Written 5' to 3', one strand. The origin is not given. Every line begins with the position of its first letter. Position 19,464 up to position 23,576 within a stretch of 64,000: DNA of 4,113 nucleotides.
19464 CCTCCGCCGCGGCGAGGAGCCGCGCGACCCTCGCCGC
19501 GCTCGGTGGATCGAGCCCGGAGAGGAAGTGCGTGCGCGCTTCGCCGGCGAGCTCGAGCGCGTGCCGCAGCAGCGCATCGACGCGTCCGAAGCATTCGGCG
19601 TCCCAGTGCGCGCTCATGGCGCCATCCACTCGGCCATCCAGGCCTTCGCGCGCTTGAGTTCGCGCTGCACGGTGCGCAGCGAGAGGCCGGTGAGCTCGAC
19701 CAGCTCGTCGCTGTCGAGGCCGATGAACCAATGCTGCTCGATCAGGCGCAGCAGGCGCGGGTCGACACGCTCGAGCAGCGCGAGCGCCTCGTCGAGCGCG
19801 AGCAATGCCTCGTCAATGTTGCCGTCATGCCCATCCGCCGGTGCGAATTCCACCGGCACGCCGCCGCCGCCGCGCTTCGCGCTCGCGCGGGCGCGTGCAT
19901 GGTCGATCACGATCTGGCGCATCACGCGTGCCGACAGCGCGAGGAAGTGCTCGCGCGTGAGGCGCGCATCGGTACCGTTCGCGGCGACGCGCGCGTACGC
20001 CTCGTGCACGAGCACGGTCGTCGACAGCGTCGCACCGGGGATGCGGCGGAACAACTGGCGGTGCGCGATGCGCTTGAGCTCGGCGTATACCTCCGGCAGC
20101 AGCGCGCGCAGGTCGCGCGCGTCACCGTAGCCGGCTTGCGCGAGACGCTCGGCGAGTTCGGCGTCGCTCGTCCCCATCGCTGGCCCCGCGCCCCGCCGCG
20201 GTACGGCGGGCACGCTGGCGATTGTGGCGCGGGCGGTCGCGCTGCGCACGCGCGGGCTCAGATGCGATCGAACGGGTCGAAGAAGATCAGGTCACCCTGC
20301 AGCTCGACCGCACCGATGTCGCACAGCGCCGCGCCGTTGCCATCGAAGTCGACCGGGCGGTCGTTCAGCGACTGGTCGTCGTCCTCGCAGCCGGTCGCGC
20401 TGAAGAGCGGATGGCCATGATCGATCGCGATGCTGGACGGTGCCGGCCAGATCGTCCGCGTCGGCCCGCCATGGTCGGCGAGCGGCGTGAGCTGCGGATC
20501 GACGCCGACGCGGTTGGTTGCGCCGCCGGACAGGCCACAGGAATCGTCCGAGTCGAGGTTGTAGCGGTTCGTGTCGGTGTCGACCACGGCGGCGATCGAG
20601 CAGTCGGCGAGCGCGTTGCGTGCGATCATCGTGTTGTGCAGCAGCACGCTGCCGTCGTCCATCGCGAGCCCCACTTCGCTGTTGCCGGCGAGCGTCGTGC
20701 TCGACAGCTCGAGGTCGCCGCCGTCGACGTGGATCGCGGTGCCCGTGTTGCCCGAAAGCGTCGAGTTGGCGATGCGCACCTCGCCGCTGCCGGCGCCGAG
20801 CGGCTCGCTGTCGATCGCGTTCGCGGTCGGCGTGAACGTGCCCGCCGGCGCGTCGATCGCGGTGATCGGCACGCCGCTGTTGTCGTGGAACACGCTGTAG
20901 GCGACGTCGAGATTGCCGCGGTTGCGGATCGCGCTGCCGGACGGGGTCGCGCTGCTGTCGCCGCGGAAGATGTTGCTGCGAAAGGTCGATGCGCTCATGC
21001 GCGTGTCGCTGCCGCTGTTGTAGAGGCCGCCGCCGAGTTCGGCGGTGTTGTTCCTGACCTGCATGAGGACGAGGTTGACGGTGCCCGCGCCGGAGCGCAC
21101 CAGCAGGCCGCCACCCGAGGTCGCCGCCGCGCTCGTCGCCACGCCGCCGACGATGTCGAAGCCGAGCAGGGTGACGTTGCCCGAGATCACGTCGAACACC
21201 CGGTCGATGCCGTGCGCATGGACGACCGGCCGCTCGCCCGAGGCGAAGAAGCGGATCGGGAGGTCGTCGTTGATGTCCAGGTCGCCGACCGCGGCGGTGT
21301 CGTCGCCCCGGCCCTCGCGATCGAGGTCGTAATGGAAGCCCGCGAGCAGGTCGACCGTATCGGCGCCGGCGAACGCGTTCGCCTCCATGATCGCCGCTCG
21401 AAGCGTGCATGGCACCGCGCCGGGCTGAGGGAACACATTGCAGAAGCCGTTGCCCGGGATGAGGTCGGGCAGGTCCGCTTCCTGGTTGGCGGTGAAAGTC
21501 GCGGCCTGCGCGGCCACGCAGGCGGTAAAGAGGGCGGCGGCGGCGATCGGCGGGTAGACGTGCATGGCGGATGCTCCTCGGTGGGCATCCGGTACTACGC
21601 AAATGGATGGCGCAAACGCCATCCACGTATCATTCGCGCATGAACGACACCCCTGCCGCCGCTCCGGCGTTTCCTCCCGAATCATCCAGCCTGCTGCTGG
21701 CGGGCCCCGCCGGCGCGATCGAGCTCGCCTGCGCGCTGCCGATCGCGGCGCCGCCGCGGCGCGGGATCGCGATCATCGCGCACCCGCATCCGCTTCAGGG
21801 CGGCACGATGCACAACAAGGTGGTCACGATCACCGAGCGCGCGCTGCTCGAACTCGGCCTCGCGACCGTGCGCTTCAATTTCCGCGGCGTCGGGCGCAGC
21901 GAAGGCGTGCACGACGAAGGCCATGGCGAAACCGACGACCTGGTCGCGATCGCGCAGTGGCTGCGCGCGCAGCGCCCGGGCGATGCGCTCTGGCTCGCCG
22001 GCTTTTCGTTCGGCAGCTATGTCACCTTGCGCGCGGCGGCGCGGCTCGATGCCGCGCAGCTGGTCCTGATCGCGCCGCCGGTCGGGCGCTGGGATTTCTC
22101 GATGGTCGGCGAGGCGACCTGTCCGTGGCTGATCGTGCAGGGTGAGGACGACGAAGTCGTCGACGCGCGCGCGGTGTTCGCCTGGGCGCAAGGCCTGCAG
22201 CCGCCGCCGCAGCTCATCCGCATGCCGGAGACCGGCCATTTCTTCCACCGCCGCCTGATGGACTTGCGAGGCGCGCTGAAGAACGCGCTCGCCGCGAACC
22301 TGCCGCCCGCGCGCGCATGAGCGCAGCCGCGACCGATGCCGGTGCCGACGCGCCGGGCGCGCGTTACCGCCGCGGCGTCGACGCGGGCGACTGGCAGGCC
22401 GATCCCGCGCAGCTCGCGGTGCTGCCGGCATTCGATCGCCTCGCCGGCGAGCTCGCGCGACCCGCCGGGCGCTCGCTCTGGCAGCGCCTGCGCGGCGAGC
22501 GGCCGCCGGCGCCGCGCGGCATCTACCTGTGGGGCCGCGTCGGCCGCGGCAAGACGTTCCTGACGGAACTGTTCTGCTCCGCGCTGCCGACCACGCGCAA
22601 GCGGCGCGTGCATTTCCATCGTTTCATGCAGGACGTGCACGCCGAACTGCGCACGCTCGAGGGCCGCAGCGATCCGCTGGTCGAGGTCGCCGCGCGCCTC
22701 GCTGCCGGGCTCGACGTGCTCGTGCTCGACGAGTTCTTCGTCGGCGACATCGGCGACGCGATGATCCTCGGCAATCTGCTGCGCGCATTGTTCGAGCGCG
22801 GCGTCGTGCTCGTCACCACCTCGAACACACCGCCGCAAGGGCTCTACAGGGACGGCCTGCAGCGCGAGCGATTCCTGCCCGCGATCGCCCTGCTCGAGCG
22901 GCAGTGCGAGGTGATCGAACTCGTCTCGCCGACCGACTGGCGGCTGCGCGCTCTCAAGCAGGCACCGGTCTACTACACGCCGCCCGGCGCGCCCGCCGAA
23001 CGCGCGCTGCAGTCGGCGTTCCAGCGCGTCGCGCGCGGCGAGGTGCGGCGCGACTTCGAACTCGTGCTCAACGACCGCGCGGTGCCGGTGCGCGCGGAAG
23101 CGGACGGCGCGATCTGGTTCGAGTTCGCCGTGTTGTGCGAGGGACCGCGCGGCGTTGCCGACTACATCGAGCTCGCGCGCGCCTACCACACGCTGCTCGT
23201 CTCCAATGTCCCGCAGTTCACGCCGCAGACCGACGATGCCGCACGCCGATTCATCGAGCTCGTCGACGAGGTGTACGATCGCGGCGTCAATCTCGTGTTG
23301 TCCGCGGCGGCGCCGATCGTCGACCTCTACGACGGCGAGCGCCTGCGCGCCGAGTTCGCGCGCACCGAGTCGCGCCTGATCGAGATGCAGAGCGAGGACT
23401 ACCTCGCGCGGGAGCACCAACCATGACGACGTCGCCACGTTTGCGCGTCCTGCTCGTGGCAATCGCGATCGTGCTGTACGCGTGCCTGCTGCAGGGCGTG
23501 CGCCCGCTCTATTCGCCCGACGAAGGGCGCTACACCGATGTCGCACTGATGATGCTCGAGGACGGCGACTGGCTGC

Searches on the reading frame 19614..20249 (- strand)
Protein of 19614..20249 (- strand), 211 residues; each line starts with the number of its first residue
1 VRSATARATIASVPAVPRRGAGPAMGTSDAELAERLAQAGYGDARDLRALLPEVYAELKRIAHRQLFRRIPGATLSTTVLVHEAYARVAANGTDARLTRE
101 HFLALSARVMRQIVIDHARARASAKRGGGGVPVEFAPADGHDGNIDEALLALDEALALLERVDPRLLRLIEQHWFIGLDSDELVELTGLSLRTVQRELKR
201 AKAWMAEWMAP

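Call 5: search_protein_families(library=pfam, proteins=[window:19614-20249:-], max_evalue=0.01)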
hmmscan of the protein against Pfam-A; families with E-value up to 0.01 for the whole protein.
window:19614-20249:- (211 aa): 2 families
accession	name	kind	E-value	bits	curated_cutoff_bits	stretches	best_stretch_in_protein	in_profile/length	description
PF07638.17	Sigma70_ECF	-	3.9e-38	131.7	21.1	1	31-207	3-181/185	ECF sigma factor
PF08281.18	Sigma70_r4_2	-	0.00038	20.5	25.7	1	155-205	4-54/54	Sigma-70, region 4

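Call 7: search_protein_families(library=ncbifam, proteins=[window:19614-20249:-], max_evalue=0.01)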
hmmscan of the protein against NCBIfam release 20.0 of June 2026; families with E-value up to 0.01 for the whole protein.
window:19614-20249:- (211 aa): 4 families
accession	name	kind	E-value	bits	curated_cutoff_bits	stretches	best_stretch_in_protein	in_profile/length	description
TIGR02999.1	Sig-70_X6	subfamily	6.4e-46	156.5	126.15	1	30-209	2-182/183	ECF-type sigma factor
TIGR02937.1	sigma70-ECF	superfamily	2.7e-08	33.6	42.9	1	48-207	8-163/165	sigma-70 family RNA polymerase sigma factor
NF040705.1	sigma_mbnA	exception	0.00077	19.2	350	1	58-202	5-151/272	methanobactin precursor domain-containing sigma factor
NF009186.0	PRK12534.1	equivalog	0.005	16.7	267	1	29-203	9-179/187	RNA polymerase sigma factor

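Call 78: search_protein_families(library=padloc, proteins=[window:19614-20249:-], max_evalue=0.001)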
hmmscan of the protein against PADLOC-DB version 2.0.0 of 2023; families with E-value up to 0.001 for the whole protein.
window:19614-20249:- (211 aa): 0 families

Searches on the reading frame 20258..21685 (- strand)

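Call 5: search_protein_families(library=pfam, proteins=[window:20258-21685:-], max_evalue=0.01)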
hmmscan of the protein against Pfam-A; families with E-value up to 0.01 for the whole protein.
window:20258-21685:- (475 aa): 1 family
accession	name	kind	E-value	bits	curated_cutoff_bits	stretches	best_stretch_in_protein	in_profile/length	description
PF13229.12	Beta_helix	-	5.7e-06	26.5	25.9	1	299-363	7-68/158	Right handed beta helix region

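Call 7: search_protein_families(library=ncbifam, proteins=[window:20258-21685:-], max_evalue=0.01)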
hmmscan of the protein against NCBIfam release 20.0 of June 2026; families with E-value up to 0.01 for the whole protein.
window:20258-21685:- (475 aa): 1 family
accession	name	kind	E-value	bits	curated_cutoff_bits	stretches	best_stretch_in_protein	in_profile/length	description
NF041518.1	choice_anch_Q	domain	3.8e-14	52.7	25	1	396-463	1-58/58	choice-of-anchor Q domain-containing protein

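Call 78: search_protein_families(library=padloc, proteins=[window:20258-21565:-], max_evalue=0.001)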
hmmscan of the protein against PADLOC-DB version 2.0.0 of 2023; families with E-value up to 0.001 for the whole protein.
window:20258-21565:- (435 aa): 0 families

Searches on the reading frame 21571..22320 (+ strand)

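Call 62: search_protein_families(library=pfam, proteins=[window:21571-22320:+], max_evalue=0.001)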
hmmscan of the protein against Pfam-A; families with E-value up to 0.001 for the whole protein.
window:21571-22320:+ (249 aa): 5 families
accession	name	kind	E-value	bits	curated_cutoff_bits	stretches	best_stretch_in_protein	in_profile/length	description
PF00561.26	Abhydrolase_1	-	8e-12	45.8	25.8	1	90-169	21-102/245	alpha/beta hydrolase fold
PF12146.15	Hydrolase_4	-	3.8e-10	39.9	27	1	77-172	12-112/239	Serine aminopeptidase, S33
PF02129.25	Peptidase_S15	-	6.3e-09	36.4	23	1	82-177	36-133/262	X-Pro dipeptidyl-peptidase (S15 family)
PF00326.27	Peptidase_S9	-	1.6e-05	25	22.6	0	91-178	8-105/213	Prolyl oligopeptidase family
PF20408.4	Abhydrolase_11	-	1.9e-05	24.9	27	1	77-225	12-167/193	Alpha/beta hydrolase domain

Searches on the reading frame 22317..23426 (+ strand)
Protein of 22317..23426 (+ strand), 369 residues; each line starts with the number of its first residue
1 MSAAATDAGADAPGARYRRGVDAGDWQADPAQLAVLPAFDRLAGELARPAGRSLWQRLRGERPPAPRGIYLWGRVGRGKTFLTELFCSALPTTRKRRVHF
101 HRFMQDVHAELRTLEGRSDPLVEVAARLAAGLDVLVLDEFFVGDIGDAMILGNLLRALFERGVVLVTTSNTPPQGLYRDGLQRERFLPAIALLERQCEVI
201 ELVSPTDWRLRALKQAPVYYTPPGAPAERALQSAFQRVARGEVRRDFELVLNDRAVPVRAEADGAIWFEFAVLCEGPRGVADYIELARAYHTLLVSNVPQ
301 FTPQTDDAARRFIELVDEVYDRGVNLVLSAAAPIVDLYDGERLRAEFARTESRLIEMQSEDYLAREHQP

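Call 7: search_protein_families(library=ncbifam, proteins=[window:22317-23426:+], max_evalue=0.01)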
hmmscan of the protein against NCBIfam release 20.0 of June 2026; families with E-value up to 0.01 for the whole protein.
window:22317-23426:+ (369 aa): 2 families
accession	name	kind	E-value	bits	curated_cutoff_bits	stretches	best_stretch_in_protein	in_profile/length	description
NF040713.1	ZapE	equivalog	2.1e-125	418.6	140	1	16-358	1-344/344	cell division protein ZapE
NF038214.1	IS21_help_AAA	equivalog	6.3e-05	22.8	200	1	69-169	93-191/232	IS21-like element helper ATPase IstB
